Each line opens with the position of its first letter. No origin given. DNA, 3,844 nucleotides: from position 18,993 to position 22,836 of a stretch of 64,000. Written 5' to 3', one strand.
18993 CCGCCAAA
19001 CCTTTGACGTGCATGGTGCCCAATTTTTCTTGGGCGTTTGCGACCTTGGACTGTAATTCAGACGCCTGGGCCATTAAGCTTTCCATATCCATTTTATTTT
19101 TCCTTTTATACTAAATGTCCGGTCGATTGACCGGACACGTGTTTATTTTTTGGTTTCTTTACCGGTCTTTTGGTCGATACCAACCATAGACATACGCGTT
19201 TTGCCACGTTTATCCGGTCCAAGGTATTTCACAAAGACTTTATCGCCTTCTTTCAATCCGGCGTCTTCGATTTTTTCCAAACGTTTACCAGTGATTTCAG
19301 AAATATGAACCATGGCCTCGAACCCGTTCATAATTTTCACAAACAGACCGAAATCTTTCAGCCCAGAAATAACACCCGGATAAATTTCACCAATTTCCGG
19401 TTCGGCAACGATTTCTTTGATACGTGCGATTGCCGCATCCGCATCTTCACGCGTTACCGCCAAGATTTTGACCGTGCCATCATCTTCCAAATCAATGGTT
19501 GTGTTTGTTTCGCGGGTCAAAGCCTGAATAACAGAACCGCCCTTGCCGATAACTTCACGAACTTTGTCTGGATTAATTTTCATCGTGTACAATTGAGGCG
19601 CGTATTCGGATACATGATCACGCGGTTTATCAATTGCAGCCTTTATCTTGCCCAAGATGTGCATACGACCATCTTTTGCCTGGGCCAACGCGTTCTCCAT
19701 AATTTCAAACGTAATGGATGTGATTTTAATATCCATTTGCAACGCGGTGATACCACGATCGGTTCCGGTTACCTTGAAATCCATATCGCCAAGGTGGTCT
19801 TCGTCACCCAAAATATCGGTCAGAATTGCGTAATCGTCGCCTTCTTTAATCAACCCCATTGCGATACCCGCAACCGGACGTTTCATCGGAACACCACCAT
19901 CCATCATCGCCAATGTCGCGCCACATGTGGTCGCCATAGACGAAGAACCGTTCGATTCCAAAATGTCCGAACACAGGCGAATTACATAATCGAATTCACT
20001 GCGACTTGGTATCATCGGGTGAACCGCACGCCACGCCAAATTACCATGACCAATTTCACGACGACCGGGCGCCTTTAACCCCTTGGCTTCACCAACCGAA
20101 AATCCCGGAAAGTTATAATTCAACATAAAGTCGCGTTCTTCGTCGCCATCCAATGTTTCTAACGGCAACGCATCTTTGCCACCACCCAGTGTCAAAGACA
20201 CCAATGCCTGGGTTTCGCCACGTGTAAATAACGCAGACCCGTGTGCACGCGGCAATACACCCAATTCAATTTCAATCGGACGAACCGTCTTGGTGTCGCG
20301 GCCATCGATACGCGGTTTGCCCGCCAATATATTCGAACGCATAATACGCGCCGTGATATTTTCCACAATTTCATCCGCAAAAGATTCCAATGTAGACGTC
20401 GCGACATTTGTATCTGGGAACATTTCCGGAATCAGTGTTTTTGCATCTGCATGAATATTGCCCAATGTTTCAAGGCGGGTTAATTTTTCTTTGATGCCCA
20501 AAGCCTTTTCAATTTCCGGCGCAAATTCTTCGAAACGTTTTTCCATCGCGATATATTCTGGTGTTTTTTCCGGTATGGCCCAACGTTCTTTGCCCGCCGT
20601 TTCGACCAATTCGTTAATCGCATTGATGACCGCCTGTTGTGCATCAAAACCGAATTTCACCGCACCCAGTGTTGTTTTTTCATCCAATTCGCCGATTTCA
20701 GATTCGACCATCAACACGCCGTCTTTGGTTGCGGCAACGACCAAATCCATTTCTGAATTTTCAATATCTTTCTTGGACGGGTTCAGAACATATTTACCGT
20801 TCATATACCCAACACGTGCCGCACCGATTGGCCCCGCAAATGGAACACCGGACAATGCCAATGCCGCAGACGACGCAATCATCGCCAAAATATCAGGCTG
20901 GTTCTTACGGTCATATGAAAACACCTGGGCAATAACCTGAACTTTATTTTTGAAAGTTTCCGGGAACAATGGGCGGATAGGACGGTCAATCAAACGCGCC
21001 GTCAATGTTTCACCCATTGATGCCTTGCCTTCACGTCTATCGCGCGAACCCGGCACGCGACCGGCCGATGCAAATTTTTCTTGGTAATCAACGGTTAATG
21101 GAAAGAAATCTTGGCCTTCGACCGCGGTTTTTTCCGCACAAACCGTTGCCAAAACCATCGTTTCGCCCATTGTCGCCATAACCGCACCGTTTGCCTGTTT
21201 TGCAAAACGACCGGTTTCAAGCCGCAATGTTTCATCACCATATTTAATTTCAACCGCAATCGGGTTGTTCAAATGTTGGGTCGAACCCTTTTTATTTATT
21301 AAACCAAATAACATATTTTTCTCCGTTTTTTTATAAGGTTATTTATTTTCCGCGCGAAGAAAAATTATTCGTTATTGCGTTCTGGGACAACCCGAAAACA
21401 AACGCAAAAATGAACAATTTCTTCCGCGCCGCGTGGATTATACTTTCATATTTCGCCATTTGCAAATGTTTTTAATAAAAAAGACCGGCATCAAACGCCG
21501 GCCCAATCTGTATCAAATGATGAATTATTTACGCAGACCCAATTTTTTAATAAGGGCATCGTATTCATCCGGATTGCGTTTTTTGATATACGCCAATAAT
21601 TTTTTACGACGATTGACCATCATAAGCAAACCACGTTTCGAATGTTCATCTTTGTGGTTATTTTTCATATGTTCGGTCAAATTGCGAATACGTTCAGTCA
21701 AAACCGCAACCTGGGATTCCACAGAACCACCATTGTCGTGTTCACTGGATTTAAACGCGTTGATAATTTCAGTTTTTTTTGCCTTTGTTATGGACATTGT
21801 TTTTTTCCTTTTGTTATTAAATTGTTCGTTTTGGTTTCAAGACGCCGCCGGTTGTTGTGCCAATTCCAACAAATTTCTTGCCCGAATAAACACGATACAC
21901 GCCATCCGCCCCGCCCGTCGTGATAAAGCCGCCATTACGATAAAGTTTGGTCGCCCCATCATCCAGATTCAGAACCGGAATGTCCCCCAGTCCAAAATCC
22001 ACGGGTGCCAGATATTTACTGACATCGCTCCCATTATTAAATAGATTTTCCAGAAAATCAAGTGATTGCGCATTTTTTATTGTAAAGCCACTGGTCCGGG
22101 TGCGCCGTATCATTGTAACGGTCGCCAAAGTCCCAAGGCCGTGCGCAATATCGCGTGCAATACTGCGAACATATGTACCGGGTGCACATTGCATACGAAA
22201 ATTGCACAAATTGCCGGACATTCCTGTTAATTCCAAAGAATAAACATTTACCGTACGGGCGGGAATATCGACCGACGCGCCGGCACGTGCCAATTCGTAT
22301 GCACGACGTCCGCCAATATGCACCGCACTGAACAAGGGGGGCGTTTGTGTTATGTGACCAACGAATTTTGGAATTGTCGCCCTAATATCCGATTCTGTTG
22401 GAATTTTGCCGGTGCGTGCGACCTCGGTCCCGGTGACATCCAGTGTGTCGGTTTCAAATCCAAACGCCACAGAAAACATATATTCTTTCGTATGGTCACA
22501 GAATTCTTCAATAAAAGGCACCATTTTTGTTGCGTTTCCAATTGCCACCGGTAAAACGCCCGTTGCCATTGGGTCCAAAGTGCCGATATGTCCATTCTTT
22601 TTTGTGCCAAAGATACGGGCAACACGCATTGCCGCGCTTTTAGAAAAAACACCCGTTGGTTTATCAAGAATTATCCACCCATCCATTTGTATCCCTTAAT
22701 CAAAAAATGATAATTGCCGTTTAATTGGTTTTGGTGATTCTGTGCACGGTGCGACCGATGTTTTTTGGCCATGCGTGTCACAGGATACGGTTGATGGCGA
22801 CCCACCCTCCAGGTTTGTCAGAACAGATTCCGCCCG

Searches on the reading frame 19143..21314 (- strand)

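Call 18: search_protein_families(library=pfam, proteins=[window:19143-21314:-], max_evalue=0.00001)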
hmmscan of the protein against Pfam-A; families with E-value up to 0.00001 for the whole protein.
window:19143-21314:- (723 aa): 5 families
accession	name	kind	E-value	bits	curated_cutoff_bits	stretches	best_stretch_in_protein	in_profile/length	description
PF01138.27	RNase_PH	-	1.2e-55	187.8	25.5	2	30-158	5-130/130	3' exoribonuclease family, domain 1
PF03725.20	RNase_PH_C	-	5.8e-21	74.6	20.8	2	161-224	1-66/67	3' exoribonuclease family, domain 2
PF03726.19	PNPase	-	5.7e-12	46.4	24.6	1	262-340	8-81/81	Polyribonucleotide nucleotidyltransferase, RNA binding domain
PF00013.35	KH_1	-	7.6e-11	42.1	21.5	1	576-634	2-66/66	KH domain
PF00575.29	S1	-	5e-10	40.1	22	1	638-705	1-67/74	S1 RNA binding domain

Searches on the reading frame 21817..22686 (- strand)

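Call 18: search_protein_families(library=pfam, proteins=[window:21817-22686:-], max_evalue=0.00001)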
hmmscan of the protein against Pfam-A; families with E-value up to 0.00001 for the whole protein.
window:21817-22686:- (289 aa): 3 families
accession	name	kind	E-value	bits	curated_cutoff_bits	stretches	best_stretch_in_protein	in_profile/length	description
PF01509.24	TruB_N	-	9.6e-48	162.8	27.3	1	24-173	2-149/149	TruB family pseudouridylate synthase (N terminal domain)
PF09157.17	TruB-C_2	-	5.5e-07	29.8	21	1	237-288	1-56/57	Pseudouridine synthase II TruB, C-terminal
PF16198.10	TruB_C_2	-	7.4e-07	29.7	29.3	1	174-230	1-62/66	tRNA pseudouridylate synthase B C-terminal domain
